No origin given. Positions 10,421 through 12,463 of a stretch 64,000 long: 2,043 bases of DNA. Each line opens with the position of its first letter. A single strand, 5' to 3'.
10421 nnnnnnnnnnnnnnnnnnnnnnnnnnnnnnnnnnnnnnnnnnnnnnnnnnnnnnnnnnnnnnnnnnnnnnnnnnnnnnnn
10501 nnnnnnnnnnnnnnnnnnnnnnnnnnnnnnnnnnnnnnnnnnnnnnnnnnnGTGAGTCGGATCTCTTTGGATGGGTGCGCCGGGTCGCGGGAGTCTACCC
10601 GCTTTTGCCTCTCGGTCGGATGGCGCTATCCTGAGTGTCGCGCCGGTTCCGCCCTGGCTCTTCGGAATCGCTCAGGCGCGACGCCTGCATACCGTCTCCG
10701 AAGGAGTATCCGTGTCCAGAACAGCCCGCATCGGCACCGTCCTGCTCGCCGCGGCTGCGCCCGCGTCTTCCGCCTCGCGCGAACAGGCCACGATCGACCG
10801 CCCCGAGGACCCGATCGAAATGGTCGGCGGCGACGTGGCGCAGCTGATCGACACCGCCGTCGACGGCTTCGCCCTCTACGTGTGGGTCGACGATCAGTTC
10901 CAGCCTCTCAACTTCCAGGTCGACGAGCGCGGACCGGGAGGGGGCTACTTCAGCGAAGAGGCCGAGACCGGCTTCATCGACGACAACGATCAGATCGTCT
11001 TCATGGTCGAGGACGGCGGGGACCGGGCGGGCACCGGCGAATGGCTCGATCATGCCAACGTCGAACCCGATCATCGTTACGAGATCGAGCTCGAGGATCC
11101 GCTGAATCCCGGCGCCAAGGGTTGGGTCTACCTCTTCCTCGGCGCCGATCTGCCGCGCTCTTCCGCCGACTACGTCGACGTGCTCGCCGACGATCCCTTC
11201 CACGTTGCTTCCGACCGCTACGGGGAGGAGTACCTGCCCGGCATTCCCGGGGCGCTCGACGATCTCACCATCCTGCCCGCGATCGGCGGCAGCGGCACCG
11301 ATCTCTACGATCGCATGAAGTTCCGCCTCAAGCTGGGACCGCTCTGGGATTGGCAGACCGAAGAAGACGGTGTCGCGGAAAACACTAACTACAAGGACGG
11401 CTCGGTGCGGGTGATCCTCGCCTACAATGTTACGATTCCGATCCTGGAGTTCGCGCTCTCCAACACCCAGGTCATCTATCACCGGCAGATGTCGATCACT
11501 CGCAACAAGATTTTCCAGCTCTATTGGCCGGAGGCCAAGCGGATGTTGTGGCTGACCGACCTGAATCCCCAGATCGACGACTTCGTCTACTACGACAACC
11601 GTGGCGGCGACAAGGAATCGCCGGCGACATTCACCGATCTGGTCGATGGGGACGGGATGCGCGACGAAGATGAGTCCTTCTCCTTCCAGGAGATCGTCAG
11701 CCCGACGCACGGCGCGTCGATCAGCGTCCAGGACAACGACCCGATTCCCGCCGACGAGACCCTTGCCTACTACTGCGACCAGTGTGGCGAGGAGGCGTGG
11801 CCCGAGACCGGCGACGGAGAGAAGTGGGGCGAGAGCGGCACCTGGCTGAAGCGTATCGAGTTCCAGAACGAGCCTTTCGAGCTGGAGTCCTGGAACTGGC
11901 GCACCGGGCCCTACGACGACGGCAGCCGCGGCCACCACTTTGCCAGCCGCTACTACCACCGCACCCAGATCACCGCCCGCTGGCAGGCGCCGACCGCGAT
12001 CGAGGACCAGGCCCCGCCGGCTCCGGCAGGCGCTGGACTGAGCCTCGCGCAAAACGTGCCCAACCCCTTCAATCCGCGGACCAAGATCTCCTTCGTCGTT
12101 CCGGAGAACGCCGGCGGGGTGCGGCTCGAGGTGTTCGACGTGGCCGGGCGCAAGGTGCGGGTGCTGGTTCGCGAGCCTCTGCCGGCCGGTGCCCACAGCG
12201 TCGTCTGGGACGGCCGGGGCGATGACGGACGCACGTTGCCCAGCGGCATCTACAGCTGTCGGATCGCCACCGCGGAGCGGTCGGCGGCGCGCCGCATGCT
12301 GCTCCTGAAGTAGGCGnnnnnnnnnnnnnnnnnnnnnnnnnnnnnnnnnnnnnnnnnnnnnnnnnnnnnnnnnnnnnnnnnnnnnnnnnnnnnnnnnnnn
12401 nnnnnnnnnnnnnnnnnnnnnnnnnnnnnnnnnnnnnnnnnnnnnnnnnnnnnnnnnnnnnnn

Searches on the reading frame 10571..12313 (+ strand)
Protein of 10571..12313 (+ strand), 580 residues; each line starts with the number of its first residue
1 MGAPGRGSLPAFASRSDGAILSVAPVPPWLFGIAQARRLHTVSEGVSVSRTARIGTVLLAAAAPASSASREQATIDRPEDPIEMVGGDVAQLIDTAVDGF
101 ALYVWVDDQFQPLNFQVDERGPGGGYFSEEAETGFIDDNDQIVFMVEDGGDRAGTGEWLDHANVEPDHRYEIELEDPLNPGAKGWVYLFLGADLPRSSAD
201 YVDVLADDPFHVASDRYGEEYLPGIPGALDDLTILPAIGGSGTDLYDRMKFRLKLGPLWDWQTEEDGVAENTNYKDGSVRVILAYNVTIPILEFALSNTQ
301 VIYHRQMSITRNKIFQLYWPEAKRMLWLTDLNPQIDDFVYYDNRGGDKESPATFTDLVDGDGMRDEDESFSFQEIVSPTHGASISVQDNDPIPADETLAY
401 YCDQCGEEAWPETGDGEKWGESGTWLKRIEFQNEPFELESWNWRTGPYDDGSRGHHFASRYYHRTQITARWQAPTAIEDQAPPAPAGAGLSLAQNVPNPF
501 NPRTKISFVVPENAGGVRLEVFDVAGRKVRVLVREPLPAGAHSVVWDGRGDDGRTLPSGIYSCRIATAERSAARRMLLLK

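Call 53: find_encoding_contigs(protein=window:10571-12313:+, flank=10000, max_places=1)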
Protein window:10571-12313:+ (580 aa): no gene with exactly this product is on record in the collection.

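Call 54: search_protein_families(library=pfam, proteins=[window:10571-12313:+], max_evalue=0.00001)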
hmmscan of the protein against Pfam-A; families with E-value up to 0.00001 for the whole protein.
window:10571-12313:+ (580 aa): 1 family
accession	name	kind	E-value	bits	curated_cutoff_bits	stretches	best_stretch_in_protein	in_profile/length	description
PF13860.13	FlgD_ig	-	1.1e-11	44.9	27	1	505-568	11-76/79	FlgD Ig-like domain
